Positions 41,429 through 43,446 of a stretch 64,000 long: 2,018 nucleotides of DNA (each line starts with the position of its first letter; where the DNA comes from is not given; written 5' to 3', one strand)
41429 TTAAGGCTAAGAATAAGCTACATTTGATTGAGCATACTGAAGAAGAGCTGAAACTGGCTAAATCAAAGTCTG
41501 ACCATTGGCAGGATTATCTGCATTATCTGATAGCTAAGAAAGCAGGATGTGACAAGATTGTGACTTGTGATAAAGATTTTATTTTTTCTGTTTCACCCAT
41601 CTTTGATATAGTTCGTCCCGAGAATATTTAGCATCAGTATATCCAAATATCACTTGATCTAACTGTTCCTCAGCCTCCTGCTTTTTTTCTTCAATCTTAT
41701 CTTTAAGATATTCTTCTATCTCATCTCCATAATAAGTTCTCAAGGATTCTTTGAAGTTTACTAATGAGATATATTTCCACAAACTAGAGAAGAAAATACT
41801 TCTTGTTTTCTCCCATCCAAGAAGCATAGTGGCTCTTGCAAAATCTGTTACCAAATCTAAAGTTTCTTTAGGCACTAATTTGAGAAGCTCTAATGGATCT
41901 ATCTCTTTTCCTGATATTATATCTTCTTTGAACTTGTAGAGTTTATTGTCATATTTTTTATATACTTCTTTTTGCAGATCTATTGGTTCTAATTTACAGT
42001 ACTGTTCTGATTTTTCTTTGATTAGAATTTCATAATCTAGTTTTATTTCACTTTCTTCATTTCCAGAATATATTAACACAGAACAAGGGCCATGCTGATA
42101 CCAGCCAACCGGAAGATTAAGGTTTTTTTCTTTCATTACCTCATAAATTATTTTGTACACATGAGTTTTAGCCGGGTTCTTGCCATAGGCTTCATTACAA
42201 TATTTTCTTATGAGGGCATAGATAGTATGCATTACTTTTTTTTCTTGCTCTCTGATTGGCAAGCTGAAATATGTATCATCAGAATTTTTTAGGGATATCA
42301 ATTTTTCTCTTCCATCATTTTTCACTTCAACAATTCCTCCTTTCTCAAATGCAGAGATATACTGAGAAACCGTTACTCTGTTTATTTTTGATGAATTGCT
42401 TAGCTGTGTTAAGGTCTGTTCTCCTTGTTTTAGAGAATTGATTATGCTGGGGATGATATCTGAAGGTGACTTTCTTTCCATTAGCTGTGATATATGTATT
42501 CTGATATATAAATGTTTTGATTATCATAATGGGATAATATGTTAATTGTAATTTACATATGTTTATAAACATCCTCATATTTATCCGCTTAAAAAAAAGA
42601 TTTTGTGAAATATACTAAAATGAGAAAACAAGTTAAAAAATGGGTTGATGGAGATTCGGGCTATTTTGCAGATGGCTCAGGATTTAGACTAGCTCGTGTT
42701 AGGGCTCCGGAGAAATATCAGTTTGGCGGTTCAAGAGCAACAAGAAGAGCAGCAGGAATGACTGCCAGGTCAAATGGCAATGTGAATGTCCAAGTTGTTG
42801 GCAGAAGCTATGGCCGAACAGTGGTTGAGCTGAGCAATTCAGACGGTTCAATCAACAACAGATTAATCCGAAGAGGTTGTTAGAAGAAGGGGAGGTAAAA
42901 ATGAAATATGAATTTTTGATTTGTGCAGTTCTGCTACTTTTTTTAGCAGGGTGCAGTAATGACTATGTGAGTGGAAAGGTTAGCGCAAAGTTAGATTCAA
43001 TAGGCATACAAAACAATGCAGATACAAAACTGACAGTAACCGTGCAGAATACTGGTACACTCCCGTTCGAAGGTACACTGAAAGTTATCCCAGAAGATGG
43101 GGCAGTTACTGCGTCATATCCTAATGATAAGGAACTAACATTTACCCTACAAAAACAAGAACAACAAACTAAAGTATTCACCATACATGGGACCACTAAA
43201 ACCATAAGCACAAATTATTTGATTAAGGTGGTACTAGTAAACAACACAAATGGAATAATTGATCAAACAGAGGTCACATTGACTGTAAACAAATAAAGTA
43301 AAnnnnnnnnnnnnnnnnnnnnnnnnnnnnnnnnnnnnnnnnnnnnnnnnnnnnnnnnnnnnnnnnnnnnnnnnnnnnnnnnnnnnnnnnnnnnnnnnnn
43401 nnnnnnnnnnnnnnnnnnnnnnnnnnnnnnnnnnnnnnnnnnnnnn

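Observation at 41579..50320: Low-GC block (wHTH protein, SNase-like fragment, lipoprotein, ClpP-like protease, hsdSMR, Cas4-like) bounded by GC-box promoter elements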

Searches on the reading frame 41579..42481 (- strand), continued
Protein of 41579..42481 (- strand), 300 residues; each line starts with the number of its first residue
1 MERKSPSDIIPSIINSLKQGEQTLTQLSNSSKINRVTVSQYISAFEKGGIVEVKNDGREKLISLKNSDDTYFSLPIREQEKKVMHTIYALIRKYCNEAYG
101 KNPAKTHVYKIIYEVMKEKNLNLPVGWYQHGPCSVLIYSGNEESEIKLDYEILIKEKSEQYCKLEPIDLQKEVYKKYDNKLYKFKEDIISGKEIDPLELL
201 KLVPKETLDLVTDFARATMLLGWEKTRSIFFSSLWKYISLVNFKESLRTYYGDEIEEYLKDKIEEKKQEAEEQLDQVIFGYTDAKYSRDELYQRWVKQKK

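Call 102: search_protein_families(library=pfam, proteins=[P0254, P0255, P0253, P0283, P0290, P0299, P0282, P0320], max_evalue=0.01)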
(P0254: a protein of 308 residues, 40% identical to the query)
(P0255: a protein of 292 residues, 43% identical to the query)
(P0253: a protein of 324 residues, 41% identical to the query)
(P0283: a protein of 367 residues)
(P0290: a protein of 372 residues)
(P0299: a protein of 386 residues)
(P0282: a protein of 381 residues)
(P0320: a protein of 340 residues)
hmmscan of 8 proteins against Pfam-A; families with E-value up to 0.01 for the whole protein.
P0254 (308 aa): 9 families
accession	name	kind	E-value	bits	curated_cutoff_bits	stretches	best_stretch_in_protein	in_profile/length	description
PF24033.1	DUF7342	-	5.2e-07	30.2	31.6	1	6-70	4-67/150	Family of unknown function (DUF7342)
PF01022.26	HTH_5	-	1.7e-06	28.2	22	1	15-51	10-46/47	Bacterial regulatory protein, arsR family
PF14947.12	HTH_45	-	7.3e-06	26.3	25.5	1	7-55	6-54/77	Winged helix-turn-helix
PF01978.25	TrmB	-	1.4e-05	25.3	25.6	1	14-64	16-65/68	Sugar-specific transcriptional regulator TrmB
PF08279.18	HTH_11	-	0.0003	21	25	1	13-48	6-43/55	HTH domain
PF13635.12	DUF4143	-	0.00036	20.8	28.1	1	6-73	17-81/160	Domain of unknown function (DUF4143)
PF13412.12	HTH_24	-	0.00073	19.5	21.9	1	13-50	10-47/48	Winged helix-turn-helix DNA-binding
PF25212.1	HVO_A0114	-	0.0015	18.8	27.6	1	12-62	28-79/84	HVO_A0114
PF02186.21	TFIIE_beta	-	0.0096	16.6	28.1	0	8-64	8-61/66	TFIIE beta subunit core domain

P0255 (292 aa): 2 families
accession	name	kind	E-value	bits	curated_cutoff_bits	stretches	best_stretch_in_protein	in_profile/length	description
PF24033.1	DUF7342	-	2.1e-07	31.5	31.6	1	7-71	5-68/150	Family of unknown function (DUF7342)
PF14947.12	HTH_45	-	2.8e-06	27.7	25.5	1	6-54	5-50/77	Winged helix-turn-helix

P0253 (324 aa): 4 families
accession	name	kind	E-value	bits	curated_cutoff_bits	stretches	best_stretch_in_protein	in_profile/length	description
PF24033.1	DUF7342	-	3.8e-07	30.6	31.6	1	24-89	4-68/150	Family of unknown function (DUF7342)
PF14947.12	HTH_45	-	9.6e-07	29.2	25.5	1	23-74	4-55/77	Winged helix-turn-helix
PF01022.26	HTH_5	-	4e-05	23.8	22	1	30-68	7-45/47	Bacterial regulatory protein, arsR family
PF01978.25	TrmB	-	0.0012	19.1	25.6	1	31-76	15-59/68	Sugar-specific transcriptional regulator TrmB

P0283 (367 aa): 3 families
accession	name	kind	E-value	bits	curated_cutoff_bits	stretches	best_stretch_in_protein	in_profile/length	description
PF24033.1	DUF7342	-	8.3e-06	26.3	31.6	1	5-69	2-65/150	Family of unknown function (DUF7342)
PF14947.12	HTH_45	-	1.7e-05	25.2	25.5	1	5-64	3-58/77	Winged helix-turn-helix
PF21248.3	SoFic-like_C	-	0.0067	17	27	0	7-62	19-71/76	Protein adenylyltransferase SoFic-like, C-terminal domain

P0290 (372 aa): 7 families
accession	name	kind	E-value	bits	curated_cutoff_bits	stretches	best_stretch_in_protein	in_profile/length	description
PF25212.1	HVO_A0114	-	5.3e-05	23.4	27.6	1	8-60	26-75/84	HVO_A0114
PF24033.1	DUF7342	-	0.00023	21.6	31.6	1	5-65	2-61/150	Family of unknown function (DUF7342)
PF13542.12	HTH_Tnp_ISL3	-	0.00064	19.6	27.4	1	2-45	9-50/51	Helix-turn-helix domain of transposase family ISL3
PF21248.3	SoFic-like_C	-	0.00072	20.2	27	1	6-62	18-71/76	Protein adenylyltransferase SoFic-like, C-terminal domain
PF08100.18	Dimerisation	-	0.001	19.3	25.6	1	15-65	32-84/93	O-methyltransferase dimerisation domain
PF24270.1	HTH_Cmi2_C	-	0.0024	18.6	27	0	7-55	74-122/125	Cmi2, C-terminal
PF05719.16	GPP34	-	0.0063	17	29.1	0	8-104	66-146/201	Golgi phosphoprotein 3 (GPP34)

P0299 (386 aa): 10 families
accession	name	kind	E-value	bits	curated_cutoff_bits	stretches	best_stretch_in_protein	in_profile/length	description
PF01022.26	HTH_5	-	2e-08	34.4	22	1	37-78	5-46/47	Bacterial regulatory protein, arsR family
PF14947.12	HTH_45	-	9.4e-05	22.8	25.5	1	29-82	1-53/77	Winged helix-turn-helix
PF01978.25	TrmB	-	0.00032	20.9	25.6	1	45-85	20-60/68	Sugar-specific transcriptional regulator TrmB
PF24033.1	DUF7342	-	0.00033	21.1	31.6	1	31-91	2-61/150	Family of unknown function (DUF7342)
PF21248.3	SoFic-like_C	-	0.0015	19.1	27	0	28-89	10-72/76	Protein adenylyltransferase SoFic-like, C-terminal domain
PF09339.16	HTH_IclR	-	0.0018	18.4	22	1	39-77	8-48/52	IclR helix-turn-helix domain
PF12802.13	MarR_2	-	0.0039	17.8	27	0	43-83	14-56/61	MarR family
PF25212.1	HVO_A0114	-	0.0039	17.4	27.6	1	34-87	26-76/84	HVO_A0114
PF09904.15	HTH_43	-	0.004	17.5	27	0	42-87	15-61/89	Winged helix-turn helix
PF24270.1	HTH_Cmi2_C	-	0.0058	17.3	27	0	30-82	71-123/125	Cmi2, C-terminal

P0282 (381 aa): 6 families
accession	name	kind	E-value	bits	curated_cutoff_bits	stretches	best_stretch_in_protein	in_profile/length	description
PF14947.12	HTH_45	-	0.0011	19.4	25.5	1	4-53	2-51/77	Winged helix-turn-helix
PF24270.1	HTH_Cmi2_C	-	0.0012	19.5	27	1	6-53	73-120/125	Cmi2, C-terminal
PF06782.17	UPF0236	-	0.0025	17.1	24.3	1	20-58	311-349/400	Uncharacterised protein family (UPF0236)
PF24033.1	DUF7342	-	0.0042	17.5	31.6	0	5-59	2-55/150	Family of unknown function (DUF7342)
PF25212.1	HVO_A0114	-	0.0064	16.7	27.6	0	8-57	26-72/84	HVO_A0114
PF01022.26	HTH_5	-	0.0071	16.6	22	0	12-52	6-46/47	Bacterial regulatory protein, arsR family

P0320 (340 aa): 12 families
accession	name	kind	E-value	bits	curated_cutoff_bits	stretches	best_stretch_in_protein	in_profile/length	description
PF21248.3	SoFic-like_C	-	4.7e-06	27.2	27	1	25-63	33-71/76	Protein adenylyltransferase SoFic-like, C-terminal domain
PF01978.25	TrmB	-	1.4e-05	25.3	25.6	1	20-65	20-64/68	Sugar-specific transcriptional regulator TrmB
PF09339.16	HTH_IclR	-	1.7e-05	24.9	22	1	17-55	12-51/52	IclR helix-turn-helix domain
PF03965.22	Penicillinase_R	-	4.9e-05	24.1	22.6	1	13-98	8-97/115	Penicillinase repressor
PF24033.1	DUF7342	-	0.0001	22.8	31.6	1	7-74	4-69/150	Family of unknown function (DUF7342)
PF13412.12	HTH_24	-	0.00035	20.5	21.9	1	12-53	7-48/48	Winged helix-turn-helix DNA-binding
PF12802.13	MarR_2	-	0.0016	19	27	1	17-58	14-56/61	MarR family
PF25212.1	HVO_A0114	-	0.0017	18.6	27.6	1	15-64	29-79/84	HVO_A0114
PF03962.21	Mnd1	-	0.0028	18.3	23.5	0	27-64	20-57/60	Mnd1 HTH domain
PF01022.26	HTH_5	-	0.0046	17.2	22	1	13-54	7-47/47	Bacterial regulatory protein, arsR family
PF24270.1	HTH_Cmi2_C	-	0.0069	17.1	27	0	9-57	76-123/125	Cmi2, C-terminal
PF13545.12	HTH_Crp_2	-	0.007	16.7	27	0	27-65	27-61/70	Crp-like helix-turn-helix domain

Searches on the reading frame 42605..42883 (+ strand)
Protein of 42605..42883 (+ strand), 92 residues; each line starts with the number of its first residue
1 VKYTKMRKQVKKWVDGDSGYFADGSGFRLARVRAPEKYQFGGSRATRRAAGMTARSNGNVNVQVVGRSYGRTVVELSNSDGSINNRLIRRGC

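Call 7: search_protein_families(library=pfam, proteins=[window:42605-42883:+], max_evalue=0.01)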
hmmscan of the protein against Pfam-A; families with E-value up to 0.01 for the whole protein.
window:42605-42883:+ (92 aa): 1 family
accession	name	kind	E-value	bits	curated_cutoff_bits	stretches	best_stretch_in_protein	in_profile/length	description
PF00565.23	SNase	-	0.0037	18.2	21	1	27-91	2-72/107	Staphylococcal nuclease homologue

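Call 8: search_protein_families(library=padloc, proteins=[window:42605-42883:+], max_evalue=0.01)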
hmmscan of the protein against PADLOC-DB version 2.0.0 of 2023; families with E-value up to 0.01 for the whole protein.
window:42605-42883:+ (92 aa): 0 families

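Call 46: search_protein_families(library=ncbifam, proteins=[window:42605-42883:+], max_evalue=0.01)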
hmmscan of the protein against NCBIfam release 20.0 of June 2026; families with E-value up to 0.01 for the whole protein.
window:42605-42883:+ (92 aa): 0 families

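Call 47: search_protein_families(library=phrogs, proteins=[window:42605-42883:+], max_evalue=0.001)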
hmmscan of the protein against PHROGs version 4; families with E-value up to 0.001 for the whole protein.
window:42605-42883:+ (92 aa): 0 families

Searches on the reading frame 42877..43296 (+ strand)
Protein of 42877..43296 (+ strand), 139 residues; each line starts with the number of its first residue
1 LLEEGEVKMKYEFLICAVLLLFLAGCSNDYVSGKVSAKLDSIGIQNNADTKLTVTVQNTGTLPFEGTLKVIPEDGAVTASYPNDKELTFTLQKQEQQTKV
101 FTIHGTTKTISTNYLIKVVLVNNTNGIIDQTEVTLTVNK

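Call 7: search_protein_families(library=pfam, proteins=[window:42877-43296:+], max_evalue=0.01)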
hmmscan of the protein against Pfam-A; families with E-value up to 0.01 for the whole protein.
window:42877-43296:+ (139 aa): 0 families

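Call 8: search_protein_families(library=padloc, proteins=[window:42877-43296:+], max_evalue=0.01)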
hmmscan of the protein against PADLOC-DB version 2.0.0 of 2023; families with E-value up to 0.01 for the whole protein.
window:42877-43296:+ (139 aa): 0 families

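Call 46: search_protein_families(library=ncbifam, proteins=[window:42877-43296:+], max_evalue=0.01)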
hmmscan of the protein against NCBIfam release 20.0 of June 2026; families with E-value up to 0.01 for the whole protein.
window:42877-43296:+ (139 aa): 0 families

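Call 47: search_protein_families(library=phrogs, proteins=[window:42877-43296:+], max_evalue=0.001)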
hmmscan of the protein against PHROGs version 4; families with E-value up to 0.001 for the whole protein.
window:42877-43296:+ (139 aa): 0 families
